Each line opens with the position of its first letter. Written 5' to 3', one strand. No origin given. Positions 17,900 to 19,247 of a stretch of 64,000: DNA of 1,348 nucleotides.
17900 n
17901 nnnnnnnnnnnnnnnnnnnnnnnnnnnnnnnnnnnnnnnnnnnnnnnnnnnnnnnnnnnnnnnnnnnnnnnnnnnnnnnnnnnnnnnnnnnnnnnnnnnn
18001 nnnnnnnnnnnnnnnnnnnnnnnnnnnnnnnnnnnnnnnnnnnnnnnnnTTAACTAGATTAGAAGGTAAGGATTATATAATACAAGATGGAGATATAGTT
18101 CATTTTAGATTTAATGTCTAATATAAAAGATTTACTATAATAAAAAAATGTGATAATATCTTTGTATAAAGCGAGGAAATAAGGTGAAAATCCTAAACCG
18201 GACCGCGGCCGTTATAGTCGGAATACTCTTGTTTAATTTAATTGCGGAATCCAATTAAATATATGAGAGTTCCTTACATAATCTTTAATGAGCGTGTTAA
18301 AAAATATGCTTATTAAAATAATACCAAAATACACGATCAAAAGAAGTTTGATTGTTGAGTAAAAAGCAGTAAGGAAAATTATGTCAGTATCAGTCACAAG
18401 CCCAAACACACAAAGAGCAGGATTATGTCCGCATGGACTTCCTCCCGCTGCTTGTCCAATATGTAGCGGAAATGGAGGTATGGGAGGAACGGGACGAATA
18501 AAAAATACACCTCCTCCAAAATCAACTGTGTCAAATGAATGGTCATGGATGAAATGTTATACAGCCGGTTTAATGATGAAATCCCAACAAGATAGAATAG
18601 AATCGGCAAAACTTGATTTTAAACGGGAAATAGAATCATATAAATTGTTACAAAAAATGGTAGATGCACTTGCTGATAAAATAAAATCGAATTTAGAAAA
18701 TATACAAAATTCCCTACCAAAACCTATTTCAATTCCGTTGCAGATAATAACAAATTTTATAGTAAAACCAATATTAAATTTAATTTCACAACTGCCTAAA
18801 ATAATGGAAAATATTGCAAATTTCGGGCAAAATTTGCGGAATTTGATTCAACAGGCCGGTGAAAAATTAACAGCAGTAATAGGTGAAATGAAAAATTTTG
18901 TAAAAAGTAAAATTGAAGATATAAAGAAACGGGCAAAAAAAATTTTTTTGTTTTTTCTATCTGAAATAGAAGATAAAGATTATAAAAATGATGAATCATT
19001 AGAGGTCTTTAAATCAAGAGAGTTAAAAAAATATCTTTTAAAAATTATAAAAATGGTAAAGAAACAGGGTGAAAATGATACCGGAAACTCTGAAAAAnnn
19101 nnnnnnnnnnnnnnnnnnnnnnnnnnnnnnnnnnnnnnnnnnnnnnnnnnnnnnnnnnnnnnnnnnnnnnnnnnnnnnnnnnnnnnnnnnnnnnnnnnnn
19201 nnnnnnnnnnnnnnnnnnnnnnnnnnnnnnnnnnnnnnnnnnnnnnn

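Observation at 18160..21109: Candidate compact cobalamin riboswitch controlling an operon of three uncharacterised proteins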

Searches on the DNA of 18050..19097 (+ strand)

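Call 4: search_rna_families(source=window, start=18050, end=18450, threshold=evalue, max_evalue=10, show_alignments=5)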
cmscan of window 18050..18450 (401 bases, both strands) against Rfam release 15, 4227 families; matches with E-value up to 10: 6.
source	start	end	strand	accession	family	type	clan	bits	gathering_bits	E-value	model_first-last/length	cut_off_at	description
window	18162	18236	+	RF01689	AdoCbl-II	Cis-reg; riboswitch;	CL00101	32.8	36.5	4.8e-06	1-81/81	no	AdoCbl-II (Cobalamin/B12) riboswitch aptamer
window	18102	18129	-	RF01353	CRISPR-DR44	Gene; CRISPR;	-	18.3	35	3.1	1-28/28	no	CRISPR RNA direct repeat element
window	18241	18360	+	RF01470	rli38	Gene; sRNA;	-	17.3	49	7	1-150/150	no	Listeria sRNA rli38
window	18306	18386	+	RF02293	TtnuCD17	Gene; snRNA; snoRNA; CD-box;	-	16.3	75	7.5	1-68/68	no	Tetrahymena snoRNA TtnuCD17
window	18057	18070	+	RF01929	bxd_1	Gene; lncRNA;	-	10.9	75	6.1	73-86/86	no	Bithoraxoid conserved region 1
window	18325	18351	-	RF02189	ST7-OT4_3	Gene; lncRNA;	-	8.8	50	8.7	276-302/302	no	ST7 overlapping transcript 4 conserved region 3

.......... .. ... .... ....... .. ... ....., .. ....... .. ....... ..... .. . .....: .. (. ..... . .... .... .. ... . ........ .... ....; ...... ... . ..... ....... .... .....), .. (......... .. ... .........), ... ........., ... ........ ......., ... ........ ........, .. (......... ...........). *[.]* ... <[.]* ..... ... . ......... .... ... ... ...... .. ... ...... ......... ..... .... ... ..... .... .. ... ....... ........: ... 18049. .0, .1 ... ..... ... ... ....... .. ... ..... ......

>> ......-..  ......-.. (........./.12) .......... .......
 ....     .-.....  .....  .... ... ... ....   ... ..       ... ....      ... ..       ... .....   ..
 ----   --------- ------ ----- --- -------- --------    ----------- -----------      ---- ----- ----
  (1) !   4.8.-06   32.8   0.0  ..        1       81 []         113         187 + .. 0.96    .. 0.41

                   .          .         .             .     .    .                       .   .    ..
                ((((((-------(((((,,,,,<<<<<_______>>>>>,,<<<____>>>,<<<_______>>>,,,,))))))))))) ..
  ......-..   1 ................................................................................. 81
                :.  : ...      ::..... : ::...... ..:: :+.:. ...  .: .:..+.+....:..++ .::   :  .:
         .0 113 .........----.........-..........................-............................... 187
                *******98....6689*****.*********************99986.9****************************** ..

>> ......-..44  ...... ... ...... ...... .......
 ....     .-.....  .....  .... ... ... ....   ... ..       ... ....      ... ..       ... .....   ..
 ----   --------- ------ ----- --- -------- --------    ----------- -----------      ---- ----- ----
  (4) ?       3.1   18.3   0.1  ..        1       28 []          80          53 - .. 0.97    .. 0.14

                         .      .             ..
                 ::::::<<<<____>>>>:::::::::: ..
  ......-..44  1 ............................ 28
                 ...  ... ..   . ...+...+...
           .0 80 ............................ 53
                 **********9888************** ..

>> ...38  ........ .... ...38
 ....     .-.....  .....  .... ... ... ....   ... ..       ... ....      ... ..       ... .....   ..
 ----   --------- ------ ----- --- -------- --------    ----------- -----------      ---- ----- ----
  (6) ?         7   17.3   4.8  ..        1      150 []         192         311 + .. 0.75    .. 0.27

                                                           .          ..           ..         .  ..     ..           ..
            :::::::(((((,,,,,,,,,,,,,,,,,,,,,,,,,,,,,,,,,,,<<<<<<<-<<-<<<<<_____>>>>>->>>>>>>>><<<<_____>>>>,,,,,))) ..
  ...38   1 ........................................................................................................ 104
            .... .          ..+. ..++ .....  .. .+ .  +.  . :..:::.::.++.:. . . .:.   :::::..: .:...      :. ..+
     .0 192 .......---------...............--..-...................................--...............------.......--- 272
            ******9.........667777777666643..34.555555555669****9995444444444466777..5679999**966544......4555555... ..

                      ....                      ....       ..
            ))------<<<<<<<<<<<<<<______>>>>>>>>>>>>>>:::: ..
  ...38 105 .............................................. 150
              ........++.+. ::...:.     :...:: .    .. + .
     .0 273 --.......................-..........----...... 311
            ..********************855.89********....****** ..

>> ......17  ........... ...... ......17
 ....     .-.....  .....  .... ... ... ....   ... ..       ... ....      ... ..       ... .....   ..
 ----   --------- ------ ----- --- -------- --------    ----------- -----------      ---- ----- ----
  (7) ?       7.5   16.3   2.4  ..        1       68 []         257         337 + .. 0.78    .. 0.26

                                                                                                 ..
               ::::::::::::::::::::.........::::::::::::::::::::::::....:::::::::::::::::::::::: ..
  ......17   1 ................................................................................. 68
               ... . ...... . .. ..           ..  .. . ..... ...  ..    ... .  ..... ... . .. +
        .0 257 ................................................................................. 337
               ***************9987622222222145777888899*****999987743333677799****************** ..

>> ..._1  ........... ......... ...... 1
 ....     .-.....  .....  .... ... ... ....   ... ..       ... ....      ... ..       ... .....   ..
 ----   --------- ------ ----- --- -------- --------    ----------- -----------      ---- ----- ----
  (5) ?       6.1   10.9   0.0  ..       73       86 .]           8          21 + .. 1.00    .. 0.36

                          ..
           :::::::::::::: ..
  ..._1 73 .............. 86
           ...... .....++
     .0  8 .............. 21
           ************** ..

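Call 14: search_rna_families(sources=[L029, L059, L026, L037, L052, L036, L028, L030, L016, L024], threshold=evalue, max_evalue=0.01, show_alignments=2)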
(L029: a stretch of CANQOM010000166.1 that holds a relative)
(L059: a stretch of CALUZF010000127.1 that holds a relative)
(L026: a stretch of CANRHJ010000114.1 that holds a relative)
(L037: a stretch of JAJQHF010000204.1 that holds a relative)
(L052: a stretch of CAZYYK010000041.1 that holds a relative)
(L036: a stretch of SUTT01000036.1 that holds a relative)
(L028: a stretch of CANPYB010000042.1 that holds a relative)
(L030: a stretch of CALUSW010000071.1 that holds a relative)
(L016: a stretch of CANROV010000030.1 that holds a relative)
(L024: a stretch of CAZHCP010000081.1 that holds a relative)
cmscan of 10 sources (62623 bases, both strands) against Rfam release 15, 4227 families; matches with E-value up to 0.01: 11.
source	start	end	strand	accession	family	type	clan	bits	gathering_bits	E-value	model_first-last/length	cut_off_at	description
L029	5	77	+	RF00005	tRNA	Gene; tRNA;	CL00001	68.4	29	8.2e-13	1-71/71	no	tRNA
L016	5841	5919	+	RF01689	AdoCbl-II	Cis-reg; riboswitch;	CL00101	48.4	36.5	1.1e-08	1-81/81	no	AdoCbl-II (Cobalamin/B12) riboswitch aptamer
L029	124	197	+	RF01689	AdoCbl-II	Cis-reg; riboswitch;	CL00101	46.4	36.5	5e-08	1-81/81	no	AdoCbl-II (Cobalamin/B12) riboswitch aptamer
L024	373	447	+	RF01689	AdoCbl-II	Cis-reg; riboswitch;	CL00101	45.2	36.5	1.1e-07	1-81/81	no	AdoCbl-II (Cobalamin/B12) riboswitch aptamer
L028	105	177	+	RF01689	AdoCbl-II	Cis-reg; riboswitch;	CL00101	44.9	36.5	1.4e-07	1-81/81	no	AdoCbl-II (Cobalamin/B12) riboswitch aptamer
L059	2370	2449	+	RF01689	AdoCbl-II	Cis-reg; riboswitch;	CL00101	44.5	36.5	1.9e-07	1-81/81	no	AdoCbl-II (Cobalamin/B12) riboswitch aptamer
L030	205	277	+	RF01689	AdoCbl-II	Cis-reg; riboswitch;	CL00101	42.2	36.5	9.7e-07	1-81/81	no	AdoCbl-II (Cobalamin/B12) riboswitch aptamer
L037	5825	5900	+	RF01689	AdoCbl-II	Cis-reg; riboswitch;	CL00101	38.1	36.5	1.7e-05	1-81/81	no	AdoCbl-II (Cobalamin/B12) riboswitch aptamer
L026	271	349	+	RF01689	AdoCbl-II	Cis-reg; riboswitch;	CL00101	37.5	36.5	2.8e-05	1-81/81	no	AdoCbl-II (Cobalamin/B12) riboswitch aptamer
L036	5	77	+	RF01689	AdoCbl-II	Cis-reg; riboswitch;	CL00101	35.6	36.5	0.00011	1-81/81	no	AdoCbl-II (Cobalamin/B12) riboswitch aptamer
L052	5841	5915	+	RF01689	AdoCbl-II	Cis-reg; riboswitch;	CL00101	33.5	36.5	0.00046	1-81/81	no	AdoCbl-II (Cobalamin/B12) riboswitch aptamer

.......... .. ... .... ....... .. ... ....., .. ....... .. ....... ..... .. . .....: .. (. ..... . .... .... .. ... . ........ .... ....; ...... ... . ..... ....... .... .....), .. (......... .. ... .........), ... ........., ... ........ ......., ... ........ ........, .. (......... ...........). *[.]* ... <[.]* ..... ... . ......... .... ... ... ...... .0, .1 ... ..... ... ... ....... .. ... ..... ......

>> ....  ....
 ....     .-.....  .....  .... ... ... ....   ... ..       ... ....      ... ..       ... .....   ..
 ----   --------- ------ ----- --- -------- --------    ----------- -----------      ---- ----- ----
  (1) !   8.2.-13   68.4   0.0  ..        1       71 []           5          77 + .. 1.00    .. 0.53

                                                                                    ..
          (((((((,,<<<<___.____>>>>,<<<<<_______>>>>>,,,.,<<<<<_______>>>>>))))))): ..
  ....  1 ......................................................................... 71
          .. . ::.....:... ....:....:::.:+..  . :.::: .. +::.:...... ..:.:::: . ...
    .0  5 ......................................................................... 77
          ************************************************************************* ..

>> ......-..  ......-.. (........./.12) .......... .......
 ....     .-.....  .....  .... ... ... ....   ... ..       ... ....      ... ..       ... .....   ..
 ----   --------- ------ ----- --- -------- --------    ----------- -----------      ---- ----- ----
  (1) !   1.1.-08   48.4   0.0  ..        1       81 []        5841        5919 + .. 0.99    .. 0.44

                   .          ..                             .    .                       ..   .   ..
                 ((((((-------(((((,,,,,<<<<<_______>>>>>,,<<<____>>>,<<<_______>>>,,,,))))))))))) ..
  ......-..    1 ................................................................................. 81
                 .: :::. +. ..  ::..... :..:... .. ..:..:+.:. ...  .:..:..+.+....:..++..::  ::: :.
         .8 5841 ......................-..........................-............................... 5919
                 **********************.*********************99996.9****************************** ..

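Call 18: search_rna_families(sources=[L047, L060, L039, L019, L071, L061, L007, L064], threshold=evalue, max_evalue=0.01)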
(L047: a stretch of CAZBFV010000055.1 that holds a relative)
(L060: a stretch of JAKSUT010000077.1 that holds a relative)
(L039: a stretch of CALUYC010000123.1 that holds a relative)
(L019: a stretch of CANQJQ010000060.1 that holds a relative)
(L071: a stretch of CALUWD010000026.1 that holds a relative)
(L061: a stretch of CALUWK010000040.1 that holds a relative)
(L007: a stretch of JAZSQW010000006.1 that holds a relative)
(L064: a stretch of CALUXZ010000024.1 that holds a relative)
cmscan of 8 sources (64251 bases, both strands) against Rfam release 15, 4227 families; matches with E-value up to 0.01: 9.
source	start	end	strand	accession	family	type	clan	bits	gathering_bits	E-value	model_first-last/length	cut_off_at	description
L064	224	309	+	RF00005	tRNA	Gene; tRNA;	CL00001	54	29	7.9e-09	1-71/71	no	tRNA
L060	1050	1127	+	RF01689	AdoCbl-II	Cis-reg; riboswitch;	CL00101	48.3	36.5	1.3e-08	1-81/81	no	AdoCbl-II (Cobalamin/B12) riboswitch aptamer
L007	5860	5934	+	RF01689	AdoCbl-II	Cis-reg; riboswitch;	CL00101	42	36.5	1.2e-06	1-81/81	no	AdoCbl-II (Cobalamin/B12) riboswitch aptamer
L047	649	725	+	RF01689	AdoCbl-II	Cis-reg; riboswitch;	CL00101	40.9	36.5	2.5e-06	1-81/81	no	AdoCbl-II (Cobalamin/B12) riboswitch aptamer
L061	1637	1711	+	RF01689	AdoCbl-II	Cis-reg; riboswitch;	CL00101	40.7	36.5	3e-06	1-81/81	no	AdoCbl-II (Cobalamin/B12) riboswitch aptamer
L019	1010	1089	+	RF01689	AdoCbl-II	Cis-reg; riboswitch;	CL00101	36.2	36.5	7e-05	1-81/81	no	AdoCbl-II (Cobalamin/B12) riboswitch aptamer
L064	1631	1702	+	RF01689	AdoCbl-II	Cis-reg; riboswitch;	CL00101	35.5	36.5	0.00011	1-81/81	no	AdoCbl-II (Cobalamin/B12) riboswitch aptamer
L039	951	1017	+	RF01689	AdoCbl-II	Cis-reg; riboswitch;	CL00101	34.7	36.5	0.00021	1-81/81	no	AdoCbl-II (Cobalamin/B12) riboswitch aptamer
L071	1388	1460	+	RF01689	AdoCbl-II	Cis-reg; riboswitch;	CL00101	34.3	36.5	0.00027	1-81/81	no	AdoCbl-II (Cobalamin/B12) riboswitch aptamer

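Call 79: search_rna_families(sources=[L001, L004, L033, L038, L045, L053, L057, L067, L076, L079, L056], threshold=gathering)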
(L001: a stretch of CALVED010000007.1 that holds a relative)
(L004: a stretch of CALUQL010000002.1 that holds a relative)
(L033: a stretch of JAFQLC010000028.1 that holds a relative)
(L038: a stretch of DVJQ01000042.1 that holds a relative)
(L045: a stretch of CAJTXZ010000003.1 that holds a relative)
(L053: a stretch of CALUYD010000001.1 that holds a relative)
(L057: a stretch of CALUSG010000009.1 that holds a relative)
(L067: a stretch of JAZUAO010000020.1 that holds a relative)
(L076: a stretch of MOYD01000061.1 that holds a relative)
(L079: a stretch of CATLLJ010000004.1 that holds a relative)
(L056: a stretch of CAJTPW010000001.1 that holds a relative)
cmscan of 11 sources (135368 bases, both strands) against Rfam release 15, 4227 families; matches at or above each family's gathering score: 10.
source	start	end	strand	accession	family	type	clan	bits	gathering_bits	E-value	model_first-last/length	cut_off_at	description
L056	425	510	+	RF00005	tRNA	Gene; tRNA;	CL00001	60.6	29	2.6e-10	1-71/71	no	tRNA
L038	3948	4033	+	RF00005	tRNA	Gene; tRNA;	CL00001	54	29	1.7e-08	1-71/71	no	tRNA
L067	5853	5930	+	RF01689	AdoCbl-II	Cis-reg; riboswitch;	CL00101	49.2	36.5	1.4e-08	1-81/81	no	AdoCbl-II (Cobalamin/B12) riboswitch aptamer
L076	5854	5931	+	RF01689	AdoCbl-II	Cis-reg; riboswitch;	CL00101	44.8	36.5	3.4e-07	1-81/81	no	AdoCbl-II (Cobalamin/B12) riboswitch aptamer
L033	5834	5911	+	RF01689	AdoCbl-II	Cis-reg; riboswitch;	CL00101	44.5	36.5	4e-07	1-81/81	no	AdoCbl-II (Cobalamin/B12) riboswitch aptamer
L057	2852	2923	+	RF01689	AdoCbl-II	Cis-reg; riboswitch;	CL00101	44.2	36.5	5.1e-07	1-81/81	no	AdoCbl-II (Cobalamin/B12) riboswitch aptamer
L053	5828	5901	+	RF01689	AdoCbl-II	Cis-reg; riboswitch;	CL00101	41.5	36.5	3.3e-06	1-81/81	no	AdoCbl-II (Cobalamin/B12) riboswitch aptamer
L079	5846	5918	+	RF01689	AdoCbl-II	Cis-reg; riboswitch;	CL00101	41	36.5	4.7e-06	1-81/81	no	AdoCbl-II (Cobalamin/B12) riboswitch aptamer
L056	5824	5899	+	RF01689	AdoCbl-II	Cis-reg; riboswitch;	CL00101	40.2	36.5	8.4e-06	1-81/81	no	AdoCbl-II (Cobalamin/B12) riboswitch aptamer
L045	5833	5910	+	RF01689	AdoCbl-II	Cis-reg; riboswitch;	CL00101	39.5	36.5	1.4e-05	1-81/81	no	AdoCbl-II (Cobalamin/B12) riboswitch aptamer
